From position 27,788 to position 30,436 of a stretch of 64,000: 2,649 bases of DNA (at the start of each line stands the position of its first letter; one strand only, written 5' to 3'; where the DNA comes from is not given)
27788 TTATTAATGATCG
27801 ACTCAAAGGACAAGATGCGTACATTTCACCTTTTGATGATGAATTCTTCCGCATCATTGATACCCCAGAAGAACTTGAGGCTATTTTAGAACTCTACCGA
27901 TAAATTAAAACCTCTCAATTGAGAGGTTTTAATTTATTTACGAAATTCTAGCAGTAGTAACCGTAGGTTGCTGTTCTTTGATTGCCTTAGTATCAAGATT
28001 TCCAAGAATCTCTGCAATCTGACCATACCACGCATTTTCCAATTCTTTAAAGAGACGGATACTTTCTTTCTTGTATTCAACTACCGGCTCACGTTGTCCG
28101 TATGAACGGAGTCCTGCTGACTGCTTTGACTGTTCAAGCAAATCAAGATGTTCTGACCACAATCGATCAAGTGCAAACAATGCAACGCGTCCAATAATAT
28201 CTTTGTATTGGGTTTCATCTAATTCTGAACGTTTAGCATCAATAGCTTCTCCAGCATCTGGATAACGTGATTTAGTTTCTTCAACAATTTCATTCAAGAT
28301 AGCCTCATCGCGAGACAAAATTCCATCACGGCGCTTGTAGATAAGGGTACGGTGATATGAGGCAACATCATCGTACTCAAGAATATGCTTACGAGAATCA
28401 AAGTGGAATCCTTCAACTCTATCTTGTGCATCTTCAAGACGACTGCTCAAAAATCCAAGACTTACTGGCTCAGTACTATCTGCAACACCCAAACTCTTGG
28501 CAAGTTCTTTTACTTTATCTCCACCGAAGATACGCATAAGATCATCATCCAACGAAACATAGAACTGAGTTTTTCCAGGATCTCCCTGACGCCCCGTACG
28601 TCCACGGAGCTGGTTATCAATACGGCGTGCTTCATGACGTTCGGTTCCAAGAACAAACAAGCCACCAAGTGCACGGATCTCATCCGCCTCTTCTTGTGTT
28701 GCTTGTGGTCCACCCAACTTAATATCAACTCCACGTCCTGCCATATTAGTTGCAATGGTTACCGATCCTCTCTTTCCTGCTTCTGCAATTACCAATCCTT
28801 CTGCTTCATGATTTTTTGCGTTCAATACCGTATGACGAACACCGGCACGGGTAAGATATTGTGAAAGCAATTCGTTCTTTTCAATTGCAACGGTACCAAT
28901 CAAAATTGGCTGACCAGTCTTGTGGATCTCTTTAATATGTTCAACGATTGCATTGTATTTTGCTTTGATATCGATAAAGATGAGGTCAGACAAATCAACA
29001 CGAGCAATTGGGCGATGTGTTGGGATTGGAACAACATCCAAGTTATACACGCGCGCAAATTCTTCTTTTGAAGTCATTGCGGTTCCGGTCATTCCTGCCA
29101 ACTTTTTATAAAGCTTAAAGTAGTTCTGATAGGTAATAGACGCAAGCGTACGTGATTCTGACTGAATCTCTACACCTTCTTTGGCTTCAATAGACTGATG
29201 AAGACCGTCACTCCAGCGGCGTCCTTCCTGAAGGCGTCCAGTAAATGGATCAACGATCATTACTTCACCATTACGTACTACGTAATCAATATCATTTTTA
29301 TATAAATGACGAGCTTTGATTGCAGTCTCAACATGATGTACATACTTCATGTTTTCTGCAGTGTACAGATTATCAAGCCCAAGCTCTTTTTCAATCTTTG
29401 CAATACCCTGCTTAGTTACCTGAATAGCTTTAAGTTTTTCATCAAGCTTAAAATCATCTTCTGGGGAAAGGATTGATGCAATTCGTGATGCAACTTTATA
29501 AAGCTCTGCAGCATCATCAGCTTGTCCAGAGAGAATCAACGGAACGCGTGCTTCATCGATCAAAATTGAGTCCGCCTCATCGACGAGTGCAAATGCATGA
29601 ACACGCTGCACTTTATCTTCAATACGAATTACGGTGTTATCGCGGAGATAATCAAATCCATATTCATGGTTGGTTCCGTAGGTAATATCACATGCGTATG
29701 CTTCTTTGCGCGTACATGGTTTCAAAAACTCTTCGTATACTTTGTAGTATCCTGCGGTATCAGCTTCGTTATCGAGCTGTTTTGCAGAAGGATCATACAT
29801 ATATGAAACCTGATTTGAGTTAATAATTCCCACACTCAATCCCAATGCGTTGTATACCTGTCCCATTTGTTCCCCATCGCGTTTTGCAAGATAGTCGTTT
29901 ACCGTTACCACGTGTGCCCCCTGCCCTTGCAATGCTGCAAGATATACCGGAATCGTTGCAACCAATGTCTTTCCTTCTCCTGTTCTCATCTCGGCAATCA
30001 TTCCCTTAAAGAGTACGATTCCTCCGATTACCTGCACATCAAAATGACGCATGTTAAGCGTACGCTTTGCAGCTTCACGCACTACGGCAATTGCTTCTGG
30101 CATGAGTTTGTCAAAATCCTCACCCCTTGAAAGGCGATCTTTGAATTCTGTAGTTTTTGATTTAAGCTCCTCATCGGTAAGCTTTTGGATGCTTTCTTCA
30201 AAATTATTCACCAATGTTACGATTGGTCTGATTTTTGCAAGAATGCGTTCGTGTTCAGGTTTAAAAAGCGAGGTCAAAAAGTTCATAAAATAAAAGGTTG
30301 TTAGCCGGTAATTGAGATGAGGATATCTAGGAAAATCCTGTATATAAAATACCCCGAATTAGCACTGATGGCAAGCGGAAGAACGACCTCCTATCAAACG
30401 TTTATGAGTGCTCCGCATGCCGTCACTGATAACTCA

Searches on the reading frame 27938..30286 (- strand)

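Call 14: search_protein_families(library=pfam, proteins=[window:27938-30286:-], max_evalue=0.001)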
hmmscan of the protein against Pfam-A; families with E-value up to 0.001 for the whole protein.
window:27938-30286:- (782 aa): 4 families
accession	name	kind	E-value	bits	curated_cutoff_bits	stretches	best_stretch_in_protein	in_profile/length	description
PF07517.20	SecA_DEAD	-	6.6e-119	396.9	24.6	1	6-410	3-289/290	SecA DEAD-like domain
PF21090.3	P-loop_SecA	-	4.9e-75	252.1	27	2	426-531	1-106/205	SecA P-loop domain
PF01043.26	SecA_PP_bind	-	2.4e-39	134.8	23.5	1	260-367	3-110/110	SecA preprotein cross-linking domain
PF07516.18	SecA_SW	-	1.8e-33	116.7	26.7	2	676-761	113-196/200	SecA Wing and Scaffold domain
